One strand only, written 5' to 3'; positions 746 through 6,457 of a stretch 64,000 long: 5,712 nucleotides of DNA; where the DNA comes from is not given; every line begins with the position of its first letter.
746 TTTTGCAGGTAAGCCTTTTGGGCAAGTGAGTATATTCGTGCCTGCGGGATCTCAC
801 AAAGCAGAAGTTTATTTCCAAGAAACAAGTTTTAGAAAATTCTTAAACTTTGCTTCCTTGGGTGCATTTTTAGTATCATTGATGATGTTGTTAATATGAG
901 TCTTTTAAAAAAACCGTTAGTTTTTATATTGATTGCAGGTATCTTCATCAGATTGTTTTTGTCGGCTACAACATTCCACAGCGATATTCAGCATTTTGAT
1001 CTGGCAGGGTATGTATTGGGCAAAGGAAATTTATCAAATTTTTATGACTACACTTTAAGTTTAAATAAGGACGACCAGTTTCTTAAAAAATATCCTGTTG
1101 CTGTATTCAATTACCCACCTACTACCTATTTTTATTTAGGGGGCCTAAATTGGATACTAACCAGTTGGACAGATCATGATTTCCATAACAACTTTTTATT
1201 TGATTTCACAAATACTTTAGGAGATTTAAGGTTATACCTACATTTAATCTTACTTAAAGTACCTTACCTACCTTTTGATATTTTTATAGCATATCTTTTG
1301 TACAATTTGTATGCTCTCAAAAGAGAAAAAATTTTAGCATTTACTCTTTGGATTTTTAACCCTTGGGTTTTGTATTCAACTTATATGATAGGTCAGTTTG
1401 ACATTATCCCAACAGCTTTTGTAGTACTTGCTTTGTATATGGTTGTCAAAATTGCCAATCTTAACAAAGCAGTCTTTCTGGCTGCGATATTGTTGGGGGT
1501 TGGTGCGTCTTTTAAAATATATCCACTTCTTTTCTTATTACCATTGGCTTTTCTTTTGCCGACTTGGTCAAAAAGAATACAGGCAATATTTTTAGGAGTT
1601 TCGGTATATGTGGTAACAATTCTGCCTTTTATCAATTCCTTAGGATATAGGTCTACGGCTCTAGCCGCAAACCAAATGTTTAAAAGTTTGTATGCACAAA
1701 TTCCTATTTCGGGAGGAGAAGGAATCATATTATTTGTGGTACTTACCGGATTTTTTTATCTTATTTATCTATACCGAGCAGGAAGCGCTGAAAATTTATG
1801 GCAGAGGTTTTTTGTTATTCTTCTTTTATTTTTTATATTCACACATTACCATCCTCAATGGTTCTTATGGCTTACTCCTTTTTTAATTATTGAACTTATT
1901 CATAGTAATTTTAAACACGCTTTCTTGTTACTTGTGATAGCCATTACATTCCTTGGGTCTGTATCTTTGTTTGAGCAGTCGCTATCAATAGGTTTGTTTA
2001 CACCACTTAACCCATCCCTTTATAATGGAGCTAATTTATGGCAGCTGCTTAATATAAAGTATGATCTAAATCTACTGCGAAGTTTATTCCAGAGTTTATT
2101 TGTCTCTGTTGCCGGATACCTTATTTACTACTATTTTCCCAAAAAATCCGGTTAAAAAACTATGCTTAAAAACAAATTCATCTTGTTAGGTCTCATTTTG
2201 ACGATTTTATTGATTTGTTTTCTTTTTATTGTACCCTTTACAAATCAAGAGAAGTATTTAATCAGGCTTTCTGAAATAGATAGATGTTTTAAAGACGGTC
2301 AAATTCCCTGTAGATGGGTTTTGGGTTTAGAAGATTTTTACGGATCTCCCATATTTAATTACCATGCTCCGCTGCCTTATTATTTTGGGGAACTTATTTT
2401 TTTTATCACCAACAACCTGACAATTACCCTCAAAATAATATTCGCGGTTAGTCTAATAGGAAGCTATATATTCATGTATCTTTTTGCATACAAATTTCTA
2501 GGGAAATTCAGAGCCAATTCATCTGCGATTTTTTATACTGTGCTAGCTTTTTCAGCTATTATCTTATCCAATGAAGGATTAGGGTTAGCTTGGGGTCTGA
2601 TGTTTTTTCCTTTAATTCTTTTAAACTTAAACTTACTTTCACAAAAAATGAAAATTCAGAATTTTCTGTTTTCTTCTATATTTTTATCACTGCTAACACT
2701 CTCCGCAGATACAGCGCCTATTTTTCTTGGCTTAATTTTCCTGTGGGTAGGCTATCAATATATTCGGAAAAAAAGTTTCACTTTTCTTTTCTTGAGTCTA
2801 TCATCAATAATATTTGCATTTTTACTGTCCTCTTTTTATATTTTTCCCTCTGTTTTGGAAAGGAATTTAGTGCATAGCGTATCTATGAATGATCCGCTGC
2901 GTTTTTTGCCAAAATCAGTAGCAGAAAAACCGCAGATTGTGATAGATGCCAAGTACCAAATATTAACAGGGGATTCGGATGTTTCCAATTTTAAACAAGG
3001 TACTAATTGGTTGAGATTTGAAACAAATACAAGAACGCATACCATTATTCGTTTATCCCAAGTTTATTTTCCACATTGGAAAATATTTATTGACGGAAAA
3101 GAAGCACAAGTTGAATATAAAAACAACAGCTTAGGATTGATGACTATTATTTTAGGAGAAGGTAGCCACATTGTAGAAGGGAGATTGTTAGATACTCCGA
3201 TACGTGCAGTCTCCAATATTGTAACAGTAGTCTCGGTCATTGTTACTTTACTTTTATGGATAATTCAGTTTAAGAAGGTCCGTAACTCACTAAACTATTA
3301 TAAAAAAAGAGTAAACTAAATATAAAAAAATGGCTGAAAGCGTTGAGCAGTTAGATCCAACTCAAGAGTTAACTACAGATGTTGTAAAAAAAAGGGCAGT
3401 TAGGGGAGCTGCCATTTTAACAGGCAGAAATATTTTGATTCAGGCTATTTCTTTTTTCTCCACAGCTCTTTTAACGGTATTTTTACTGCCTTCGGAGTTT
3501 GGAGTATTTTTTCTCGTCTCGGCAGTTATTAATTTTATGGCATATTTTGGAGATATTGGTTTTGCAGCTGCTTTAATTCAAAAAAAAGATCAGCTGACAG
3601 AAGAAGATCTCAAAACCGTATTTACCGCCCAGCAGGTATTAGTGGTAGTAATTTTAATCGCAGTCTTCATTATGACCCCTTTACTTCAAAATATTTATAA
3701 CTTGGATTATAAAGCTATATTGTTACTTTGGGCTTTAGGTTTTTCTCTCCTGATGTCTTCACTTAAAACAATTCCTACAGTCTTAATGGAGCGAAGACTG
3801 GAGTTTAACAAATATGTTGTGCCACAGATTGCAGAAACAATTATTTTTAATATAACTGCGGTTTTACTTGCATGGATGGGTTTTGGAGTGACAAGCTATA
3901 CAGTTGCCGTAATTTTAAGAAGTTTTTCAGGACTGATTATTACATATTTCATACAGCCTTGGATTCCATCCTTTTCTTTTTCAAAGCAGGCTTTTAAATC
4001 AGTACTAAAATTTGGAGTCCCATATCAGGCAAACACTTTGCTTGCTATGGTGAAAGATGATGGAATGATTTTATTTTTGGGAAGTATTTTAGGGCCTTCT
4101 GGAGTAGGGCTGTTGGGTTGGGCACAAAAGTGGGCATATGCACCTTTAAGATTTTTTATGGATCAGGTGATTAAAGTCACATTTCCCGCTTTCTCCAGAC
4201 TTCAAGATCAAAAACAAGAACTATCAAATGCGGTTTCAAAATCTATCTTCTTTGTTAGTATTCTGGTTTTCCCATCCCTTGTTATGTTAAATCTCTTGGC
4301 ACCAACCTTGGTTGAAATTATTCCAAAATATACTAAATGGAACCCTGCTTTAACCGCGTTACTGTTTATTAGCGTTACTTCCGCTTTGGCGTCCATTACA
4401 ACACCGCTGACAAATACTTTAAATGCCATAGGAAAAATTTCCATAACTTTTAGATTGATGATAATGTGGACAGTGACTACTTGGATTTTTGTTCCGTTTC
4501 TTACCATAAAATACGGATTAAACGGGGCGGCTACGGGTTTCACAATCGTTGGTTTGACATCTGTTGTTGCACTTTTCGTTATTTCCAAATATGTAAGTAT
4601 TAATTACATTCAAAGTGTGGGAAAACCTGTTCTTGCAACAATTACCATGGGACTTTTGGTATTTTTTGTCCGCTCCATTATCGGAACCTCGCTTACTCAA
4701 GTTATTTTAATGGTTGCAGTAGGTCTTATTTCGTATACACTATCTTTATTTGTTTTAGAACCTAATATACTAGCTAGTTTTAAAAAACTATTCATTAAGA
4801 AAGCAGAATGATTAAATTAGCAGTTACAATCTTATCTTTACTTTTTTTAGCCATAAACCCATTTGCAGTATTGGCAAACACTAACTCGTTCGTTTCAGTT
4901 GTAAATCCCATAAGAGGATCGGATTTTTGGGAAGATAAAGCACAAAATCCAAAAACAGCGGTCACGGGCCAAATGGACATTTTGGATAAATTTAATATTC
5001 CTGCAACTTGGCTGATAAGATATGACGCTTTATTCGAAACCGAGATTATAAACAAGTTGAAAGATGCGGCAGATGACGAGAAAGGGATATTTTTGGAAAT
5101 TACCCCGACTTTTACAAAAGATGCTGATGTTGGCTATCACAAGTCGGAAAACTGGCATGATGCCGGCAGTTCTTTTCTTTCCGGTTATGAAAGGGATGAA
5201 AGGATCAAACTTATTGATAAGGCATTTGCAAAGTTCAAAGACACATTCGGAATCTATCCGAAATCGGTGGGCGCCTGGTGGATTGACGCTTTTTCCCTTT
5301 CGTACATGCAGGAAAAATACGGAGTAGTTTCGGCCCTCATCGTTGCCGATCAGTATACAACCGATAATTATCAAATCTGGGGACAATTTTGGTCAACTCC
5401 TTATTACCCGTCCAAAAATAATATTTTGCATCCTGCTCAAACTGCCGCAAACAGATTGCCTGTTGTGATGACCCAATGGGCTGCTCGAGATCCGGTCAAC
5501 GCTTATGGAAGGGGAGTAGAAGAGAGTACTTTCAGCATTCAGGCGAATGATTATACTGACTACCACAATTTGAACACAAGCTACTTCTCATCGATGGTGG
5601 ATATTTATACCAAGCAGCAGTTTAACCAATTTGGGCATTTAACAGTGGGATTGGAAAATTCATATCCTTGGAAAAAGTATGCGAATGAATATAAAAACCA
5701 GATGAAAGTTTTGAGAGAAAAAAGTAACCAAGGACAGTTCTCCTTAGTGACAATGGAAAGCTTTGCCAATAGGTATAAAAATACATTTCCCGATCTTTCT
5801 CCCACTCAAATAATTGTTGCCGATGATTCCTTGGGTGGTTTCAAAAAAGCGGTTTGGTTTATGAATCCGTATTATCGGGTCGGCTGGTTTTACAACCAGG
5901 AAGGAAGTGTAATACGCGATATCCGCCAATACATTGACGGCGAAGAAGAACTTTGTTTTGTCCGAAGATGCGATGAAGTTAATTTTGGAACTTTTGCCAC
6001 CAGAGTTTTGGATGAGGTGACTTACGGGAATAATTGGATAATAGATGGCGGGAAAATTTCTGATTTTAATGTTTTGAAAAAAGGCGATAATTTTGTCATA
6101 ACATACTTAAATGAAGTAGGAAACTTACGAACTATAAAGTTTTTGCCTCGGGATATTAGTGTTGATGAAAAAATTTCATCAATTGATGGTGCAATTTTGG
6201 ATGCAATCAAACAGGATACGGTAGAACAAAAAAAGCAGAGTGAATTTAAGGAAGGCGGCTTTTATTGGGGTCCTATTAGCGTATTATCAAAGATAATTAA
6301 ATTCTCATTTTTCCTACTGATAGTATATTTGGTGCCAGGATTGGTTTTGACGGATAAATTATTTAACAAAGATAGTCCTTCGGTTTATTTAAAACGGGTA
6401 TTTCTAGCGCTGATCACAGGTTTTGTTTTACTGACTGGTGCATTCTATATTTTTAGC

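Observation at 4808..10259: Two paralogous 'HDGxWH' membrane proteins of an unassigned GT-C-like family, one carrying a ~450-aa secreted N-terminal carbohydrate-active-like domain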

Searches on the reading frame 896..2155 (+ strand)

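Call 3: search_protein_families(library=pfam, proteins=[window:896-2155:+], max_evalue=0.1)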
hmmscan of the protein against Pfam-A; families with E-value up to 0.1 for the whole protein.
window:896-2155:+ (419 aa): 1 family
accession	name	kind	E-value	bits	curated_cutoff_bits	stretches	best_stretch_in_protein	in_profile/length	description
PF09594.16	GT87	-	2.5e-05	24.6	25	1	138-310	44-230/237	Glycosyltransferase family 87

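Call 59: search_protein_families(library=ncbifam, proteins=[window:896-2155:+], max_evalue=0.01)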
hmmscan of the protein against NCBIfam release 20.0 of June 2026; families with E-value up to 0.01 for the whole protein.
window:896-2155:+ (419 aa): 0 families

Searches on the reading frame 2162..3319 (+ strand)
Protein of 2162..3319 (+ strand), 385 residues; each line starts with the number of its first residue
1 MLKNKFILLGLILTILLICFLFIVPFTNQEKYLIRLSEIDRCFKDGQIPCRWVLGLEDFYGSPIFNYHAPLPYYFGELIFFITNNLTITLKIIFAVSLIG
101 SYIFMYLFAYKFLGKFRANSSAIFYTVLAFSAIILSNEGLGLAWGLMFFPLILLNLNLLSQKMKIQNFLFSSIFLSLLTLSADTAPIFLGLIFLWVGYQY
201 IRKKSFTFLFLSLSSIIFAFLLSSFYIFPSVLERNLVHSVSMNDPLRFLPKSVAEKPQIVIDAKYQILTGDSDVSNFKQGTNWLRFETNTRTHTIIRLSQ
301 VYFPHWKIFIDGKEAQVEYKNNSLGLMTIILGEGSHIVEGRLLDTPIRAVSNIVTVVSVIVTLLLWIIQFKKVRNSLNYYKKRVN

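Call 3: search_protein_families(library=pfam, proteins=[window:2162-3319:+], max_evalue=0.1)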
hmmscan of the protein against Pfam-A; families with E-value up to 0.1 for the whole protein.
window:2162-3319:+ (385 aa): 1 family
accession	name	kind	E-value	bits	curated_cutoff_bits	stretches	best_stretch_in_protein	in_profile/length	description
PF10131.15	PTPS_related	-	9.6e-06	24.8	26.4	1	65-232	1-170/621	6-pyruvoyl-tetrahydropterin synthase related domain; membrane protein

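Call 59: search_protein_families(library=ncbifam, proteins=[window:2162-3319:+], max_evalue=0.01)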
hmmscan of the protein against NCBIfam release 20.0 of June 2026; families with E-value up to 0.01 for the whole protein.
window:2162-3319:+ (385 aa): 0 families

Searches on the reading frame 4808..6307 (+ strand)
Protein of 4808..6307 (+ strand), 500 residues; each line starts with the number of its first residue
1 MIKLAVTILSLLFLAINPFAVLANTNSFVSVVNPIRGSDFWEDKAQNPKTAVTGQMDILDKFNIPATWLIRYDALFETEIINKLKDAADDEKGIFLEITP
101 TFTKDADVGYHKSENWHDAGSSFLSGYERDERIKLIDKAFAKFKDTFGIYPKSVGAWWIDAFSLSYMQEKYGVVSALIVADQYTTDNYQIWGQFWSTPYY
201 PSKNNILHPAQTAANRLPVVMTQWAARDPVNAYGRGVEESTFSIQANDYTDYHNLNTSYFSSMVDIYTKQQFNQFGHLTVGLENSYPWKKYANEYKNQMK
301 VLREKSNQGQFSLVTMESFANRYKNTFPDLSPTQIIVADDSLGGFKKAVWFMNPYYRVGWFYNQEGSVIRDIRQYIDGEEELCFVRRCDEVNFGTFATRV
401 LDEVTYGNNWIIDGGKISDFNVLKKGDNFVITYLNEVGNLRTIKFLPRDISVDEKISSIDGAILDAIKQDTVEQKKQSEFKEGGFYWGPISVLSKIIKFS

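Call 5: search_protein_families(library=ncbifam, proteins=[window:4808-6307:+], max_evalue=1)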
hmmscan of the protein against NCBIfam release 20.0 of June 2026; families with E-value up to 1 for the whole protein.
window:4808-6307:+ (500 aa): 0 families

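Call 9: find_homologous_proteins(query=window:4808-6247:+, max_evalue=0.001)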
Query window:4808-6247:+ (480 aa): 364 proteins with E <= 0.001 among 5492 candidates; the best 120 are listed.
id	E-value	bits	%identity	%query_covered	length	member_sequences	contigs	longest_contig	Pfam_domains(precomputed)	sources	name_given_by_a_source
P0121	8.9e-220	749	68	100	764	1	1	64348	-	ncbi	-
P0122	1.2e-211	722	65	100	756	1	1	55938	-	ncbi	-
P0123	1.5e-210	718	65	96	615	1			-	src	-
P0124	2.3e-199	681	62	95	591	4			-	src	-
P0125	1.5e-179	616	66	83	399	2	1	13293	-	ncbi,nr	ncbi:hypothetical protein HYW43_00620, partial [Candidatus Daviesbacteria bacterium]|nr:hypothetical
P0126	1.4e-178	613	63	84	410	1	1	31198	PF12979.14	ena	-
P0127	1.6e-178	613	67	79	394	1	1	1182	PF12979.14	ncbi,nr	ncbi:MAG: hypothetical protein Q8Q86_00155, partial [Candidatus Daviesbacteria bacterium]|nr:hypothe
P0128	2.6e-178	612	66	80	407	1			PF12979.14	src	-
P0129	1.3e-152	527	50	99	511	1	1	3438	-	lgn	-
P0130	2.9e-151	523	49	97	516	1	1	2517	-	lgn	-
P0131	8.9e-149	514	49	99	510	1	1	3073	-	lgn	-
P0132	5.8e-148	512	49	96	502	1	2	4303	-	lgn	-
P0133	1.4e-147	510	50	96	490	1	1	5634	-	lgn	-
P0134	1.9e-147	510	49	95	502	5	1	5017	-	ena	-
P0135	2.7e-145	503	49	97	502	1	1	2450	-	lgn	-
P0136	3.3e-140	486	47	98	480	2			PF12979.14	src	-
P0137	9.0e-138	478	47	94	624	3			PF12979.14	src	-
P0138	3.5e-136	473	47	100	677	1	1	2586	PF12979.14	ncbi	-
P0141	3.3e-125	437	46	87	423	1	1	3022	PF12979.14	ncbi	ncbi:MAG: hypothetical protein G01um101493_264, partial [Microgenomates group bacterium Gr01-1014_93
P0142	7.9e-124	432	45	93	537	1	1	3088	PF12979.14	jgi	jgi:hypothetical protein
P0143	3.1e-119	417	62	60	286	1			PF12979.14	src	-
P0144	2.1e-118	414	48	82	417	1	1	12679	PF12979.14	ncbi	-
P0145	5.0e-106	373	47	79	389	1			PF12979.14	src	-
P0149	1.9e-96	342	42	89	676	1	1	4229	PF12979.14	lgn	-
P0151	6.9e-96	340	41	86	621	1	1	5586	PF12979.14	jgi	jgi:hypothetical protein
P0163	4.1e-89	318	40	83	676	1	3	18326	PF12979.14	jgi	jgi:hypothetical protein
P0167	1.3e-87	313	39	87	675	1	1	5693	PF12979.14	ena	-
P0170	3.9e-87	311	39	87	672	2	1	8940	PF12979.14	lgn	-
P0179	6.5e-85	304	44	70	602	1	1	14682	PF12979.14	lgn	-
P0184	1.3e-83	300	45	66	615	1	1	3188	PF12979.14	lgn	-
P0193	2.7e-82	295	43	70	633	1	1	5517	PF12979.14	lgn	-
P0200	2.3e-81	292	43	70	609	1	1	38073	PF12979.14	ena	-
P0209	1.7e-80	289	45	67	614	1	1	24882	PF12979.14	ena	-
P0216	4.0e-80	288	43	71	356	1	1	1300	PF12979.14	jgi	-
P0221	9.9e-80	287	41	70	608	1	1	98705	PF12979.14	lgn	-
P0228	3.8e-79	285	46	67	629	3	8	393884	PF12979.14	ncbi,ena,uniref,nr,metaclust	ncbi:MAG: hypothetical protein US86_C0001G0113 [Candidatus Daviesbacteria bacterium GW2011_GWA2_38_2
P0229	7.1e-79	284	46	62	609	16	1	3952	PF12979.14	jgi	-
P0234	1.1e-78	283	42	73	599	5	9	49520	PF12979.14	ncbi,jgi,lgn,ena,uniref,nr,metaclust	ncbi:MAG: hypothetical protein UV07_C0003G0032 [Candidatus Azambacteria bacterium GW2011_GWB1_42_17]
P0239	1.9e-78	283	42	71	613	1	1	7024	PF12979.14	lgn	-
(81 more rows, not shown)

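Call 17: search_solved_structures(query=A2, max_evalue=10)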
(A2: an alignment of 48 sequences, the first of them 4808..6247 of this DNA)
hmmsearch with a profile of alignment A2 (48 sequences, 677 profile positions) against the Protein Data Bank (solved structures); distinct sequences matched with E-value up to 10: 3.
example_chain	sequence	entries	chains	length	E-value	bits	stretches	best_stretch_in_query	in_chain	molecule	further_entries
3lm3_A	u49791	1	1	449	1.2e-06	30.9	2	147-221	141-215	uncharacterized protein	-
7de9_A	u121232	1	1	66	0.36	12.9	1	339-391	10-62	Transcriptional regulator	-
6u9e_B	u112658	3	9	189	2.6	10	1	410-491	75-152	VgrG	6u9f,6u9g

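Call 18: search_protein_families(library=pfam, alignment_id=A2, max_evalue=0.01)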
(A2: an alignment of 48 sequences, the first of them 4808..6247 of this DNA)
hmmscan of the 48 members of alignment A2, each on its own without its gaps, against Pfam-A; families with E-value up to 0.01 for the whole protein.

A. member 1, window:4808-6247:+ (480 aa): 0 families

B. families by the number of members that match (of 48 scanned): 3 families
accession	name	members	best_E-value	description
PF12979.12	DUF3863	7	0.00018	Domain of Unknown Function with PDB structure (DUF3863)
PF11178.13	DUF2963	1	0.002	Protein of unknown function (DUF2963)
PF07695.17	7TMR-DISM_7TM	1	0.0038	7TM diverse intracellular signalling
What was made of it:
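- On DUF3863 (PF12979): 7 of 48 relatives hit, best E=1.8e-4 (call 18).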

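Call 23: predict_structure(alignment_id=A2)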
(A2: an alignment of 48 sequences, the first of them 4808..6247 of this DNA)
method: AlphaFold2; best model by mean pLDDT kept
length: 480 residues; sequences in the alignment: 48
mean_pLDDT: 93.2   pTM: 0.91
mean pLDDT of the five models: 93.2, 93.0, 91.8, 91.8, 91.1
residues with pLDDT >= 90: 396; 70-90: 64; 50-70: 17; < 50: 3
segments of 3 or more residues with pLDDT < 50: none
pLDDT, mean of each block of 10 residues (from residue 1): 89 71 79 92 70 96 98 96 95 97 97 84 94 98 98 96 98 98 86 96 96 97 97 90 95 97 97 96 91 98 97 98 97 98 97 98 96 93 88 72 94 96 96 97 98 97 94 83
secondary structure, 60 per line:
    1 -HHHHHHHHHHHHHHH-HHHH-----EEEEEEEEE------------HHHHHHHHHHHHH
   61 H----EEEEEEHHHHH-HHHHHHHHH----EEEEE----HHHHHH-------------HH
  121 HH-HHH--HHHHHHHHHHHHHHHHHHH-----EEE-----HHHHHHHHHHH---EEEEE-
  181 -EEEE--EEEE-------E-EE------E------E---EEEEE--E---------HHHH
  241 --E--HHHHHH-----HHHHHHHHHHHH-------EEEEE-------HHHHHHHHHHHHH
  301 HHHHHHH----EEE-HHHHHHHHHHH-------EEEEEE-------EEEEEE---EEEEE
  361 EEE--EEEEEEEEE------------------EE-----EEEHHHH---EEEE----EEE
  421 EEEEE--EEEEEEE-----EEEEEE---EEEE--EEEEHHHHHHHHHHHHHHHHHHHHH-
elements in order: H2-16 H18-21 E27-35 H48-61 E66-71 H72-76 H78-86 E91-95 H100-105 H119-122 H129-147 E153-155 H161-171 E175-179 E182-185 E188-191 E220-224 H237-240 H246-251 H257-268 E276-280 H288-307 E312-314 H316-326 E334-339 E347-352 E356-363 E366-374 E400-402 H403-406 E410-413 E418-425 E428-434 E440-445 E449-452 E455-458 H459-479
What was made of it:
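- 4880..5797 (+): Seven-stranded beta/alpha barrel of the glycoside hydrolase/deacetylase superfamily, DUF3863-like (aa 25-330). Invariant residues: R36, E91, E97, Y110, W116, R132, D160, D181, Q182, D186, W191, W224, R227, Q245, D248, E283. AF2 pLDDT 93.2 (call 23).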

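Call 25: fold_search(model_id=the predicted structure, library=pdb)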
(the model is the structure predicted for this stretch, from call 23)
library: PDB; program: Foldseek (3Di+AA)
matches with E <= 10: 1015; with E <= 0.001: 27
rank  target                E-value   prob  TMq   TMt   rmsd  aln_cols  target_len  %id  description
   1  3lm3                  1.9e-15  1.00  0.61  0.67   4.2       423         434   16  Crystal structure of a putative glycoside hydrolase/deacetylase (bdi_3119) from parabacteroides distasonis at 1.44 A res (released 2010-02-16)
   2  3qbu_A                7.8e-08  1.00  0.40  0.63   7.0       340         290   14  Crystal structure of putative peptidoglycan deactelyase (HP0310) from Helicobacter pylori (released 2011-05-25)
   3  3cl6_A                5.5e-07  1.00  0.38  0.58   6.2       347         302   10  Crystal structure of Puue Allantoinase (released 2008-06-10)
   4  3rxz_B                1.2e-06  1.00  0.36  0.58   6.5       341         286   14  Crystal structure of putative polysaccharide deacetylase from Mycobacterium smegmatis (released 2011-06-22)
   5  1z7a_C                2.9e-06  1.00  0.38  0.56   7.2       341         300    9  Crystal structure of probable Polysaccharide deacetylase from Pseudomonas aeruginosa PAO1 (released 2005-05-10)
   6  1z7a_F                3.0e-06  1.00  0.38  0.57   7.0       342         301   10  Crystal structure of probable Polysaccharide deacetylase from Pseudomonas aeruginosa PAO1 (released 2005-05-10)
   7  1z7a_A                5.4e-06  1.00  0.38  0.58   6.5       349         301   11  Crystal structure of probable Polysaccharide deacetylase from Pseudomonas aeruginosa PAO1 (released 2005-05-10)
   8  3rxz_A                7.2e-06  1.00  0.37  0.58   6.4       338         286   13  Crystal structure of putative polysaccharide deacetylase from Mycobacterium smegmatis (released 2011-06-22)
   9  3s6o_A                7.2e-06  1.00  0.37  0.55   7.1       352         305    9  Crystal structure of a Polysaccharide deacetylase family protein from Burkholderia pseudomallei (released 2011-06-15)
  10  8t0j                  9.6e-06  1.00  0.35  0.57   7.4       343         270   10  Salmonella Typhimurium ArnD (released 2023-10-18)
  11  3rxz_C                1.2e-05  1.00  0.37  0.59   6.1       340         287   13  Crystal structure of putative polysaccharide deacetylase from Mycobacterium smegmatis (released 2011-06-22)
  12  5o6y_A                1.2e-05  1.00  0.30  0.62   8.5       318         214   12  Crystal structure of the Bc1960 peptidoglycan N-acetylglucosamine deacetylase in complex with 4-naphthalen-1-yl-~{N}-o (released 2018-06-20)
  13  3s6o_C                1.4e-05  1.00  0.37  0.55   7.0       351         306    8  Crystal structure of a Polysaccharide deacetylase family protein from Burkholderia pseudomallei (released 2011-06-15)
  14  6h8n_B                2.0e-05  1.00  0.30  0.62   6.3       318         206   12  Structure of peptidoglycan deacetylase PdaC from Bacillus subtilis - mutant D285S (released 2019-11-13)
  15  6h8n_A                2.7e-05  1.00  0.30  0.64   5.6       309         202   12  Structure of peptidoglycan deacetylase PdaC from Bacillus subtilis - mutant D285S (released 2019-11-13)
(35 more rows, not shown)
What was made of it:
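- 4880..5797 (+): Foldseek top hit 3lm3, E=1.9e-15 (call 25).
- On DUF3863 (PF12979): Foldseek E=1.9e-15, TM 0.61/0.67 over 423 columns (call 25).
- Closest known: DUF3863. Same: Top structural match over 423 columns, covering both barrel and beta-sandwich (call 25).
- Closest known: CE4 polysaccharide/peptidoglycan deacetylases and GH57/GH38. Same: The seven-stranded beta/alpha barrel fold (Foldseek probability 1.0; call 25).
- N-domain: pLDDT 93.2 (call 23); 3lm3 is the top structural hit (E=1.9e-15, TM 0.61/0.67; call 25) and a profile hit (E=1.2e-6; call 17). CE4 deacetylases (HP0310, PdaC, Bc1960, PgdA, ArnD) rank 2-19 among structural hits (call 25).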

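Call 52: search_solved_structures(query=A2, max_evalue=0.001, show_alignments=1)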
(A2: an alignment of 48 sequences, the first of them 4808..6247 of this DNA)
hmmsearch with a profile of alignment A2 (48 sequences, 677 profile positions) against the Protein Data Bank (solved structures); distinct sequences matched with E-value up to 0.001: 1.
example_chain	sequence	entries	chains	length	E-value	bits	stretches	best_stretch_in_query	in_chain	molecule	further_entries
3lm3_A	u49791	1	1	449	1.2e-06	30.9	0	147-221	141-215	uncharacterized protein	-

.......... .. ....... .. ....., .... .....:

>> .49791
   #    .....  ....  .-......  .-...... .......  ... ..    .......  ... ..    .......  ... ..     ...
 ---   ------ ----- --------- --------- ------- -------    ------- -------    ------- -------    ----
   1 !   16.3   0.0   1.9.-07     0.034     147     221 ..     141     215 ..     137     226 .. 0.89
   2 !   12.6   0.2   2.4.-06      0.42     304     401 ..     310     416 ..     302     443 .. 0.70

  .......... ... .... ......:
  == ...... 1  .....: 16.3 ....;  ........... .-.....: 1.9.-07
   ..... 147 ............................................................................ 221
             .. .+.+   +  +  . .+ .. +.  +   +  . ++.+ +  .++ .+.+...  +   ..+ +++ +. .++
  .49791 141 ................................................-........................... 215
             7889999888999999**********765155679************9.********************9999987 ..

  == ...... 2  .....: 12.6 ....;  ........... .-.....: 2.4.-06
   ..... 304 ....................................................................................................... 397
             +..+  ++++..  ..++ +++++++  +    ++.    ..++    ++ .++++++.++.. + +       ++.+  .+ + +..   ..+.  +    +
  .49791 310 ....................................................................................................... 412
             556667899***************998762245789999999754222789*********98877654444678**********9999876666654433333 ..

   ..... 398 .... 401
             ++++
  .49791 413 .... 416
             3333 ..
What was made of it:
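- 4880..5797 (+): Profile vs 3lm3 E=1.2e-6 (calls 17, 52).
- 5798..6181 (+): Beta-sandwich subdomain of the exported domain (aa 331-458), also aligned to 3lm3. Calls 23, 25, 52.
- On DUF3863 (PF12979): Profile E=1.2e-6 (calls 17, 52).
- Closest known: DUF3863. Same: Profile-level sequence match E=1.2e-6 with shared GY-P-S, Q..D, P-YPS and PA motifs (call 52).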
